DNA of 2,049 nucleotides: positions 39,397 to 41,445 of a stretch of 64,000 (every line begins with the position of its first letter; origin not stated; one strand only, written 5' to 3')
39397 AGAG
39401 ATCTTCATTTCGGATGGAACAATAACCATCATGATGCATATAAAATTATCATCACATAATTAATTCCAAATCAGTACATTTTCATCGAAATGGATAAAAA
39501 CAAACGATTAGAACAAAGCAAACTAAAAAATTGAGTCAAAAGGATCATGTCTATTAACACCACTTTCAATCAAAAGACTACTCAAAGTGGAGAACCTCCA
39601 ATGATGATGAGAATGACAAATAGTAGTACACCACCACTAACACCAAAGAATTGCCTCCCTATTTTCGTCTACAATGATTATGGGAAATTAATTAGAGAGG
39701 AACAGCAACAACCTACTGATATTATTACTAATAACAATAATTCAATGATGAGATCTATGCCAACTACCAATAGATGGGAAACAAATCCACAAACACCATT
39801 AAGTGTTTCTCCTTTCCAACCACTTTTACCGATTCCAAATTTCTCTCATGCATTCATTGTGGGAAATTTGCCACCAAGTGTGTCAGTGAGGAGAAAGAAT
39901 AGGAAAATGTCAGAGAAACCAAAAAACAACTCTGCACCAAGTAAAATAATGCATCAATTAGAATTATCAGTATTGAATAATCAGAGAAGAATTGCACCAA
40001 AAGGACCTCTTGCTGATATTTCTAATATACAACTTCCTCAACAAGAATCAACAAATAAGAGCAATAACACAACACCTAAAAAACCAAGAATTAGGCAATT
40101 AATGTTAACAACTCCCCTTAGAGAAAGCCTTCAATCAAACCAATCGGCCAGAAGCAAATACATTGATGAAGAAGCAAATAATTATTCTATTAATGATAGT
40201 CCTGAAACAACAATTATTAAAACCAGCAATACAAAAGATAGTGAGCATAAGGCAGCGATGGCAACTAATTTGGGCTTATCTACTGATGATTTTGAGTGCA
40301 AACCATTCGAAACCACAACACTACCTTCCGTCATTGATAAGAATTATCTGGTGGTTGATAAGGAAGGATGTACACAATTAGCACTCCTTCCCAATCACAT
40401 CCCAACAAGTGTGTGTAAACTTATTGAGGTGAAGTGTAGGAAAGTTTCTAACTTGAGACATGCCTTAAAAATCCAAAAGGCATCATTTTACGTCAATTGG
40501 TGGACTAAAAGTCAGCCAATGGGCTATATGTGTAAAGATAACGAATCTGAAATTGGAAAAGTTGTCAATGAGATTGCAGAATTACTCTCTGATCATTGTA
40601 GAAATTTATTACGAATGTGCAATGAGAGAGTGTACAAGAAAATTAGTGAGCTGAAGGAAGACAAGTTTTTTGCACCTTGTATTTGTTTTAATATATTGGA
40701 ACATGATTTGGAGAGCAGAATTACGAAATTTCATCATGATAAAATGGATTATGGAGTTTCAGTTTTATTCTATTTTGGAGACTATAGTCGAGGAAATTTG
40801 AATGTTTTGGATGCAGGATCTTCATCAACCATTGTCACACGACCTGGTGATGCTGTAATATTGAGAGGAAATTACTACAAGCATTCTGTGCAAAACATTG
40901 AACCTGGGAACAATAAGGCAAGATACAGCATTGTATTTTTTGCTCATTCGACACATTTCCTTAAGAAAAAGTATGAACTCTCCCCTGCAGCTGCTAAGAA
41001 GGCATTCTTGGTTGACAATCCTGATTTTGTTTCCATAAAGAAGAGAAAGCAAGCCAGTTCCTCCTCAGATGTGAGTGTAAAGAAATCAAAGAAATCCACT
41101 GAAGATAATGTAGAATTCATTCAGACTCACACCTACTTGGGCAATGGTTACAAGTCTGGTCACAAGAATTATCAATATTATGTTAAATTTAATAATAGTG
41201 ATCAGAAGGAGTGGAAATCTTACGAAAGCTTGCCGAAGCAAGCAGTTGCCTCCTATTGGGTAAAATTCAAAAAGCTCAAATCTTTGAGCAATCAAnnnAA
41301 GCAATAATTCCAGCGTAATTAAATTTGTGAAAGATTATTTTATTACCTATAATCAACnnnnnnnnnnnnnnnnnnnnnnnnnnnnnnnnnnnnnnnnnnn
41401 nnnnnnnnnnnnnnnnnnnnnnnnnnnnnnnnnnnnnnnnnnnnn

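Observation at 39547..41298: Tet/JBP 5-methylcytosine-dioxygenase-like gene fused to a C-terminal chromo-like domain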

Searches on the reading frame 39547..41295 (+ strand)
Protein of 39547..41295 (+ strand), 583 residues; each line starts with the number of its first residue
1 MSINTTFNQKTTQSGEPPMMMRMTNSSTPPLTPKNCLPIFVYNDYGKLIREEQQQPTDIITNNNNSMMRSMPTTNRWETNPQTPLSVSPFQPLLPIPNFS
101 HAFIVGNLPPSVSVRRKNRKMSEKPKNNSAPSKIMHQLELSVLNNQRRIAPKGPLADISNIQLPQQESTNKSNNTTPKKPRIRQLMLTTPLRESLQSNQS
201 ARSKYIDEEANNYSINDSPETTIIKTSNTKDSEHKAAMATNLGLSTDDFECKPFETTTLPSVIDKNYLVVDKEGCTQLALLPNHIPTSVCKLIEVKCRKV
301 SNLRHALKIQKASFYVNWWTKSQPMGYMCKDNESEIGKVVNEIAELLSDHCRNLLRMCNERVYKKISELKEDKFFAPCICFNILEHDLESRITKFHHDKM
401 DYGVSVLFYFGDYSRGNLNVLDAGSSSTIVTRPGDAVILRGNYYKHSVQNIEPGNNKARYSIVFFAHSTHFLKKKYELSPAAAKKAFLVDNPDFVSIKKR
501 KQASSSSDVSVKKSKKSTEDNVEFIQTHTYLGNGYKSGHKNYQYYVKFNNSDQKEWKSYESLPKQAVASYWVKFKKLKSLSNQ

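Call 3: search_protein_families(library=pfam, proteins=[window:39547-41295:+], max_evalue=10)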
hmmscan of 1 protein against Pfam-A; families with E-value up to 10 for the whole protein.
window:39547-41295:+ (583 aa): 3 families
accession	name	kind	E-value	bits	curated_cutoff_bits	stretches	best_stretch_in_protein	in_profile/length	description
PF21192.3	NMD3_OB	-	0.082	13.7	27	1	499-561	14-75/86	NMD3 OB-fold domain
PF05822.18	UMPH-1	-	0.091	12.7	23.7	1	310-358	54-102/246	Pyrimidine 5'-nucleotidase (UMPH-1)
PF11494.13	Ta0938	-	0.73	10.7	27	0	535-551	67-83/92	Ta0938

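Call 4: search_solved_structures(query=window:39547-41295:+, max_evalue=1, show_alignments=2)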
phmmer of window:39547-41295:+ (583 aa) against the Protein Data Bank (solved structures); distinct sequences matched with E-value up to 1: 4.
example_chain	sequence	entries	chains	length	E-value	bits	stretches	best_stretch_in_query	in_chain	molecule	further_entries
5cg8_A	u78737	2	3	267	1.3e-18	70.4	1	266-478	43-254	Tet-like dioxygenase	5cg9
4lt5_A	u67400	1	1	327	2.4e-18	69.5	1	266-478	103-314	Naegleria Tet-like dioxygenase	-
7uhb_K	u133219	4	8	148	0.19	13.8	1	308-366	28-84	Multivalent miniprotein inhibitor AHB2-2GS-SB175 | Pan-variant miniprotein TRI2-2 | TRI2-2 minibinder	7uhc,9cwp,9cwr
7oyc_r1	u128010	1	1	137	0.23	13.5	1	445-525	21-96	60S ribosomal protein L28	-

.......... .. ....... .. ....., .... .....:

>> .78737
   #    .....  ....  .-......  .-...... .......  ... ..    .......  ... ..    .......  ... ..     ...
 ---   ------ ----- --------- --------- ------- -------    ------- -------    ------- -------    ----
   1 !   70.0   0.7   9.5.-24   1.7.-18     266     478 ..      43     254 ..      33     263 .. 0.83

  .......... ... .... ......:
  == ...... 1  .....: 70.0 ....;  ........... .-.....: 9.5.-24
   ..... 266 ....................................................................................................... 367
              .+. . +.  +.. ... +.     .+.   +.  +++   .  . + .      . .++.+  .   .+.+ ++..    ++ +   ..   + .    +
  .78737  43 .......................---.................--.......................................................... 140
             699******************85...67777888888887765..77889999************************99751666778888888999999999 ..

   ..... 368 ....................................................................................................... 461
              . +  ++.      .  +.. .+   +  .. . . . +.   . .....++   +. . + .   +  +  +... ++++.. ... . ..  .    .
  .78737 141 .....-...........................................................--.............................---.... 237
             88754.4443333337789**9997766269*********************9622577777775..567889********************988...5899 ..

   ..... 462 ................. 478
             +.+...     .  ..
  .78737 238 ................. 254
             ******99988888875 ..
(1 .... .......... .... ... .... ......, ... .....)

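Call 5: find_homologous_proteins(query=window:39547-41295:+, max_evalue=0.001)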
Query window:39547-41295:+ (583 aa): 1 proteins with E <= 0.001 among 8000 candidates.
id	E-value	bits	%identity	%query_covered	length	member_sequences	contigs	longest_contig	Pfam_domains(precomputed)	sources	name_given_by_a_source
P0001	0.0e+0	1305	99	100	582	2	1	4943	-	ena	-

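Call 8: find_encoding_contigs(protein=P0001, flank=5000)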
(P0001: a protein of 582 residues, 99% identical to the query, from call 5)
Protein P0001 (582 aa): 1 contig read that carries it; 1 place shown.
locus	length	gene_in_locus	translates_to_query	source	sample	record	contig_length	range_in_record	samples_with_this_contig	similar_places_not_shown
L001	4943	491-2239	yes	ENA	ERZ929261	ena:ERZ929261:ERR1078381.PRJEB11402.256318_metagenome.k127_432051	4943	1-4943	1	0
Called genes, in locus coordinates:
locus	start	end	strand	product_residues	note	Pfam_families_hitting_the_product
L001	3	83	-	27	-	?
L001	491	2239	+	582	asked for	-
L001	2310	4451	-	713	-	PF00240:ubiquitin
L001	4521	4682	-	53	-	-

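Call 36: list_cluster_members(proteins=[window:39547-41295:+, P0002, P0003, P0004, P0005, P0006, P0007, P0008, P0009, P0014])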
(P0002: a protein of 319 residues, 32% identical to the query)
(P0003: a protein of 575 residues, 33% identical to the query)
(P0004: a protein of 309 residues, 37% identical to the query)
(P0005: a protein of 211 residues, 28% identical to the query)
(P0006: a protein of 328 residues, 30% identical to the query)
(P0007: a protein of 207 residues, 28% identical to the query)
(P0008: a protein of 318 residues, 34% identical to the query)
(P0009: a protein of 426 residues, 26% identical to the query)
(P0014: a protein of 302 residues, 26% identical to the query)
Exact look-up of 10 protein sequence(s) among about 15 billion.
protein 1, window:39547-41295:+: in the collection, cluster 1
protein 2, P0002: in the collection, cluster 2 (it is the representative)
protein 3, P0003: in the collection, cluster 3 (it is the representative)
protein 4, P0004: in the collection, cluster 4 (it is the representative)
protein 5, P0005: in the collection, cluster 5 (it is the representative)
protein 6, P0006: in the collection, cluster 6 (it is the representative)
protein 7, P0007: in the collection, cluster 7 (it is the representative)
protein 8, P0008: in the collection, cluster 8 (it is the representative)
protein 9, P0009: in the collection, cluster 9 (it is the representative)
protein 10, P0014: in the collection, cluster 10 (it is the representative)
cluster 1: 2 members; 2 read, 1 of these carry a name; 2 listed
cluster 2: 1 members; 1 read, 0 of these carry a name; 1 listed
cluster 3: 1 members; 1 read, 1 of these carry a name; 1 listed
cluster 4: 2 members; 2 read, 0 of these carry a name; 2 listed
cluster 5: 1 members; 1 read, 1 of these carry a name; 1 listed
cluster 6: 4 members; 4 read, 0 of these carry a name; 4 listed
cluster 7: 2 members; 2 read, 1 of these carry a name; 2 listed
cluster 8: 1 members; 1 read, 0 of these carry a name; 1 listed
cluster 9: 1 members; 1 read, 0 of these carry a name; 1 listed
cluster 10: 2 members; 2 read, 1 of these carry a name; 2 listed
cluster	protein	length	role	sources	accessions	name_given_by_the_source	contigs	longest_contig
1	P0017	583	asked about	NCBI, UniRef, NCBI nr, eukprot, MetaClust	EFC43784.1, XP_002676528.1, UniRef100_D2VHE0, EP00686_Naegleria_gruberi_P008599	predicted protein [Naegleria gruberi] | Predicted protein n=1 Tax=Naegleria gruberi TaxID=5762 RepID=D2VHE0_NAEGR | uncharacterized protein NAEGRDRAFT_68183 [Naegleria gruberi]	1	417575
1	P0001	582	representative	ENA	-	-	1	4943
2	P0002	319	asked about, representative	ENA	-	-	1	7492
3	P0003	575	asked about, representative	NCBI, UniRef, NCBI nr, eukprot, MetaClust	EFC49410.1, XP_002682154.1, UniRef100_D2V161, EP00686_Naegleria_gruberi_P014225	predicted protein [Naegleria gruberi] | Predicted protein n=1 Tax=Naegleria gruberi TaxID=5762 RepID=D2V161_NAEGR | uncharacterized protein NAEGRDRAFT_46005 [Naegleria gruberi]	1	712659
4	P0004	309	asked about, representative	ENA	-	-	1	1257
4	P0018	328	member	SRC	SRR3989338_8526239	-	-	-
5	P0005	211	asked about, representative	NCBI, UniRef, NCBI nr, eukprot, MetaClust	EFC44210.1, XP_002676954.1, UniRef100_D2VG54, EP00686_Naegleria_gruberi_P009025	hypothetical protein NAEGRDRAFT_79850 [Naegleria gruberi] | Fe2OG dioxygenase domain-containing protein n=1 Tax=Naegleria gruberi TaxID=5762 ... | uncharacterized protein NAEGRDRAFT_79850 [Naegleria gruberi]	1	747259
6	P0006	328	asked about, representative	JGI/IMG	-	-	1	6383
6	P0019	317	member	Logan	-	-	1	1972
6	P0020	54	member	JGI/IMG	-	-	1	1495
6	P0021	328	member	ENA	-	-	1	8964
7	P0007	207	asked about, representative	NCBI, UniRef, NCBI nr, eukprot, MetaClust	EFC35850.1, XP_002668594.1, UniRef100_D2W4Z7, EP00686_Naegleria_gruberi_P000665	predicted protein [Naegleria gruberi] | Predicted protein n=1 Tax=Naegleria gruberi TaxID=5762 RepID=D2W4Z7_NAEGR | uncharacterized protein NAEGRDRAFT_76485 [Naegleria gruberi]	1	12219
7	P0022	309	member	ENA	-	-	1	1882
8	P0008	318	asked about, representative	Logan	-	-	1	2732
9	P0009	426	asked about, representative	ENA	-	-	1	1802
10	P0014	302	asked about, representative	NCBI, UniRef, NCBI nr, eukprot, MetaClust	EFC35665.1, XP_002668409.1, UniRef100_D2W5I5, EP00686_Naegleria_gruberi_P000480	predicted protein [Naegleria gruberi] | Predicted protein n=1 Tax=Naegleria gruberi TaxID=5762 RepID=D2W5I5_NAEGR | uncharacterized protein NAEGRDRAFT_76676 [Naegleria gruberi]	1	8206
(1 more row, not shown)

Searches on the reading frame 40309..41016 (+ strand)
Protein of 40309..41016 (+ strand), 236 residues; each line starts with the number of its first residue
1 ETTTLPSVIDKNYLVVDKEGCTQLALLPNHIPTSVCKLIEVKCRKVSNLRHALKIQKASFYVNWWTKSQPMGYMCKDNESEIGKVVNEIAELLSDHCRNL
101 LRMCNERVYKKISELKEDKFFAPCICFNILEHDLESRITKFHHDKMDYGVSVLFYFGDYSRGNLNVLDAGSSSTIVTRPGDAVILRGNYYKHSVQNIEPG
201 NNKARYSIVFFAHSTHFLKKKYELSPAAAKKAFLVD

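Call 87: search_protein_families(library=pfam, proteins=[window:40309-41016:+], max_evalue=10)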
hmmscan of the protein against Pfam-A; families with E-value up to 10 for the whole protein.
window:40309-41016:+ (236 aa): 5 families
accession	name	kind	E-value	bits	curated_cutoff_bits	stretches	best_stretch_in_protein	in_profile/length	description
PF12851.13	Tet_JBP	-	0.00093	18.9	34.9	1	137-213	85-163/164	Oxygenase domain of the 2OGFeDO superfamily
PF03171.26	2OG-FeII_Oxy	-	0.0065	17.2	23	1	156-213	36-100/101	2OG-Fe(II) oxygenase superfamily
PF05822.18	UMPH-1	-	0.022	14.7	23.7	1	56-105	54-103/246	Pyrimidine 5'-nucleotidase (UMPH-1)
PF04664.18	OGFr_N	-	0.061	13.3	22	1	91-150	116-173/208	Opioid growth factor receptor (OGFr) conserved region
PF22814.2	WelO5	-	0.086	12.8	27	1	165-216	219-269/277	Carrier-protein-independent halogenase WelO5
